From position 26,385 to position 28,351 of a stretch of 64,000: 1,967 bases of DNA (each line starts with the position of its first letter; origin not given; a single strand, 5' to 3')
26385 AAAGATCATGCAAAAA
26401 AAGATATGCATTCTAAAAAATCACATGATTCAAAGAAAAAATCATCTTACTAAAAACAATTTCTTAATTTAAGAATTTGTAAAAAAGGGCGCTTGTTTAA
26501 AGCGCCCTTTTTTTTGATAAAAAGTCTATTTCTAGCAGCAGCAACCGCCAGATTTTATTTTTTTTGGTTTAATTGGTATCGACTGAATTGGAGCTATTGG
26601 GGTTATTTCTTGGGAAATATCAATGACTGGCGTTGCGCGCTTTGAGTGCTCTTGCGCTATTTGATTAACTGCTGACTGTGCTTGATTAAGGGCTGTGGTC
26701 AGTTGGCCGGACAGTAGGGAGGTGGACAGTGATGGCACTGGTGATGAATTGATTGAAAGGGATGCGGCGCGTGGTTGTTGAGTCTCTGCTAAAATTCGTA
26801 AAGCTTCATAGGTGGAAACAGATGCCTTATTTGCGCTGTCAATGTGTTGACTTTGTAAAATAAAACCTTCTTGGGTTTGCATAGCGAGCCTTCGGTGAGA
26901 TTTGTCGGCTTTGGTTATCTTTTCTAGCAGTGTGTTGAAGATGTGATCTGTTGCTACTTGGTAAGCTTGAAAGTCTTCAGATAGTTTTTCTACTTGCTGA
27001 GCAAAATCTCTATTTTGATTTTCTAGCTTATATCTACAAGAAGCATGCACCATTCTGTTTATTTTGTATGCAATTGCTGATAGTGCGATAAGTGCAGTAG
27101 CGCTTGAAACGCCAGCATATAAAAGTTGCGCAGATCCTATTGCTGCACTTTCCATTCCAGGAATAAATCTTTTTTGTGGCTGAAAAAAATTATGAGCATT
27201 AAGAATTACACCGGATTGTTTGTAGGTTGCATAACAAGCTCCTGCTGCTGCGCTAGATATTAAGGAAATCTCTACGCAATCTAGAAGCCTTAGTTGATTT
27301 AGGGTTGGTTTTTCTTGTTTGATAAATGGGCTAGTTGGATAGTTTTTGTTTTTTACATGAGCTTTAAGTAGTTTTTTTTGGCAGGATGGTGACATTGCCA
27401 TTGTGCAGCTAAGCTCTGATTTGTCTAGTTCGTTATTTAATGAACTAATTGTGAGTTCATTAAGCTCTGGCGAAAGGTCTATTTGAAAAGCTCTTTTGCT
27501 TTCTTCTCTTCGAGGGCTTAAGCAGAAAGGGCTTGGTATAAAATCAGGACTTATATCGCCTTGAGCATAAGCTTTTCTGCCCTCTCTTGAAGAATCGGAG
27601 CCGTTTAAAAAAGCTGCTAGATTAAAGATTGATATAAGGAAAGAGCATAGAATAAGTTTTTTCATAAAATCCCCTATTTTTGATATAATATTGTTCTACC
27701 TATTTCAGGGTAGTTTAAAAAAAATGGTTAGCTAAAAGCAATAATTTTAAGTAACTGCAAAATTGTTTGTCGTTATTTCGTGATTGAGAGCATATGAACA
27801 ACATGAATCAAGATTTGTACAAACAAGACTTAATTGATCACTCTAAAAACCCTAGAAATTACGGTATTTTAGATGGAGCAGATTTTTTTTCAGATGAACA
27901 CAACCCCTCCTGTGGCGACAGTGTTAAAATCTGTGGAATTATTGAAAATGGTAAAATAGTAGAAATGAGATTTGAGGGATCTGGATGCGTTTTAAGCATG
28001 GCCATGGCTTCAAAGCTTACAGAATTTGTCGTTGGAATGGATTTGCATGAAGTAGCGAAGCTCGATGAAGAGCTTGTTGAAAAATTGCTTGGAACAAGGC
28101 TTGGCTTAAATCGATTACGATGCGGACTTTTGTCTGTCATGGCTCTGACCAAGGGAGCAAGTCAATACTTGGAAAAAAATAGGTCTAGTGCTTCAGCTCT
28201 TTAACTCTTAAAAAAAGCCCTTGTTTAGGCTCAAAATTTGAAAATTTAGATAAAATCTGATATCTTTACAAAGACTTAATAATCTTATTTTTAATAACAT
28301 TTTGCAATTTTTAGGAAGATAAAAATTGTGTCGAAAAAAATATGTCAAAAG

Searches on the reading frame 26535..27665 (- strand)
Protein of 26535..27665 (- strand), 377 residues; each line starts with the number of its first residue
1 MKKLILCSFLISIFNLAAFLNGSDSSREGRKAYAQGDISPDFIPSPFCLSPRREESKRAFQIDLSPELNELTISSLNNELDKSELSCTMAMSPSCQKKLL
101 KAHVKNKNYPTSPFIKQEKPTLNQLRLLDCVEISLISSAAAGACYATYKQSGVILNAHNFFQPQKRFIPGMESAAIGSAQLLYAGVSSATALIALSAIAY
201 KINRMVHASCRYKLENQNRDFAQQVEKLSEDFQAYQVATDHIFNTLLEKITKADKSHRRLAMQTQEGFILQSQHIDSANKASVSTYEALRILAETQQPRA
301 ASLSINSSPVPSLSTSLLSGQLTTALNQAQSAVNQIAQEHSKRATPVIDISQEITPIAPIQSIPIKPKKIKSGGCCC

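Call 8: find_homologous_proteins(query=window:26535-27665:-)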
Query window:26535-27665:- (377 aa): 2 proteins with E <= 0.001 among 6424 candidates.
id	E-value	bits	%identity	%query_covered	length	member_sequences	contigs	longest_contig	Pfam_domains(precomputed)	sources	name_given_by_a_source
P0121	2.8e-240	814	100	100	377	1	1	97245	-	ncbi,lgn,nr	ncbi:MAG: hypothetical protein NTU89_02205 [Candidatus Dependentiae bacterium]|nr:hypothetical prote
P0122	8.9e-106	372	56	100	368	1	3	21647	-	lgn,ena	-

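Call 24: search_protein_families(library=pfam, proteins=[window:26535-27665:-], max_evalue=0.01)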
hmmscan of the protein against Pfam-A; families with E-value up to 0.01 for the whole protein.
window:26535-27665:- (377 aa): 0 families

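Call 29: search_protein_representatives(alignment_id=A1)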
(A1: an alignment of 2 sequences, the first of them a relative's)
Query: 2 sequences, 386 profile positions. Proteins with E-value up to 0.001 (for the whole library): 4; up to 1e-10: 4; up to 1e-30: 2. The best 4 are listed.
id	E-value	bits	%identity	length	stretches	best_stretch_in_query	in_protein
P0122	3.3e-221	750.6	-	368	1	1-386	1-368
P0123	2.4e-49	184.9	-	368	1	1-386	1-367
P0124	5.5e-30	121.2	-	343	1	130-385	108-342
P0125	3.2e-12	62.7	-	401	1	164-386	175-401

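Call 61: predict_structure(alignment_id=A4)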
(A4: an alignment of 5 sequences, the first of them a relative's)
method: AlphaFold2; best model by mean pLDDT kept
length: 377 residues; sequences in the alignment: 5
mean_pLDDT: 47.9   pTM: 0.27
mean pLDDT of the five models: 47.9, 47.1, 45.9, 44.0, 41.2
residues with pLDDT >= 90: 0; 70-90: 72; 50-70: 59; < 50: 246
segments of 3 or more residues with pLDDT < 50: 1-10, 12-217, 299-304, 307-318, 366-377
pLDDT, mean of each block of 10 residues (from residue 1): 45 44 33 30 32 31 31 28 31 44 38 33 37 35 38 38 35 34 32 39 42 46 65 70 74 75 79 77 72 60 47 45 69 73 69 63 51 37
secondary structure, 60 per line:
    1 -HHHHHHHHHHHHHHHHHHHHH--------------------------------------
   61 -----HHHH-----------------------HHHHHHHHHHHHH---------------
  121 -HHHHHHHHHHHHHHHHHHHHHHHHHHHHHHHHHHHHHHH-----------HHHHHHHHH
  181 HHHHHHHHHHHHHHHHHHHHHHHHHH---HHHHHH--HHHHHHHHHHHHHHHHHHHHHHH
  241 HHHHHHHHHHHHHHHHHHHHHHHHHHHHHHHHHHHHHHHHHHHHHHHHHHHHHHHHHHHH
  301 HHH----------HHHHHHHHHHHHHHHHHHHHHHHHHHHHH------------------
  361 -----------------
elements in order: H2-22 H66-69 H93-105 H122-160 H172-206 H210-215 H218-303 H314-342

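Call 68: find_encoding_contigs(protein=P0122, flank=10000, max_places=2)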
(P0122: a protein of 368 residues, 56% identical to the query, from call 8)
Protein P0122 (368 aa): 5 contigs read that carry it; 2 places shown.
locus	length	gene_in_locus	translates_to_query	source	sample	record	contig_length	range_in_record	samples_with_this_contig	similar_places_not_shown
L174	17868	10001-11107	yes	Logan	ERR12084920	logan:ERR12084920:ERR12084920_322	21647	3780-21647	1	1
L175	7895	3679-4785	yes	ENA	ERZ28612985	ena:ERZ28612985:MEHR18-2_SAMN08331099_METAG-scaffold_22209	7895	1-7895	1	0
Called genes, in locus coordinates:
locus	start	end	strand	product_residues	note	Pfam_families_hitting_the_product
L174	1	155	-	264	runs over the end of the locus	PF21549:PRDM2_PR, PF00856:SET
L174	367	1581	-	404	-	PF00464:SHMT, PF00155:Aminotran_1_2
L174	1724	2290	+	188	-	PF08207:EFP_N, PF01132:EFP, PF09285:Elong-fact-P_C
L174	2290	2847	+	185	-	PF01029:NusB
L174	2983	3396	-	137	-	PF05168:HEPN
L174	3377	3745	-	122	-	PF01909:NTP_transf_2, PF18765:Polbeta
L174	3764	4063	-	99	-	-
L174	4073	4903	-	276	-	PF00142:Fer4_NifH (weak), PF01656:CbiA, PF02374:ArsA_ATPase (weak), PF06564:CBP_BcsQ (faint), PF09140:MipZ (weak), PF10609:ParA, PF13614:AAA_31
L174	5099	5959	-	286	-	-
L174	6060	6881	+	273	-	PF01596:Methyltransf_3, PF13578:Methyltransf_24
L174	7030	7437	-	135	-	PF00334:NDK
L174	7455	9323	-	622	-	PF21710:Spt6_S1 (faint), PF23459:S1_RRP5 (faint), PF00575:S1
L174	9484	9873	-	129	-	PF01592:NifU_N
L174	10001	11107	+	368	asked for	-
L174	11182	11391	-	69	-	-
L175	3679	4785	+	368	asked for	-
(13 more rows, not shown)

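Call 77: search_protein_families(library=ncbifam, proteins=[window:26535-27665:-], max_evalue=0.01)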
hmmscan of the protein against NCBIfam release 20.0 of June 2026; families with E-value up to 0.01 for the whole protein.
window:26535-27665:- (377 aa): 0 families

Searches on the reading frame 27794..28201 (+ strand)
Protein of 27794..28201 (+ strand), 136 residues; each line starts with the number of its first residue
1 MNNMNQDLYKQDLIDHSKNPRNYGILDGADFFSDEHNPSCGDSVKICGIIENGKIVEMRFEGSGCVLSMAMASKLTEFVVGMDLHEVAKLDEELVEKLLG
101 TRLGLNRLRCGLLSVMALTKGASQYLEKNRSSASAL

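Call 64: search_protein_families(library=pfam, proteins=[window:27794-28201:+], max_evalue=0.0001)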
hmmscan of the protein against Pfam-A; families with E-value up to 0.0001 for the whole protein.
window:27794-28201:+ (136 aa): 1 family
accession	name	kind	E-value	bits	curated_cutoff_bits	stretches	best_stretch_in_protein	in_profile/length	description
PF01592.21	NifU_N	-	3.6e-24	85.8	22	1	9-130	2-125/127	NifU-like N terminal domain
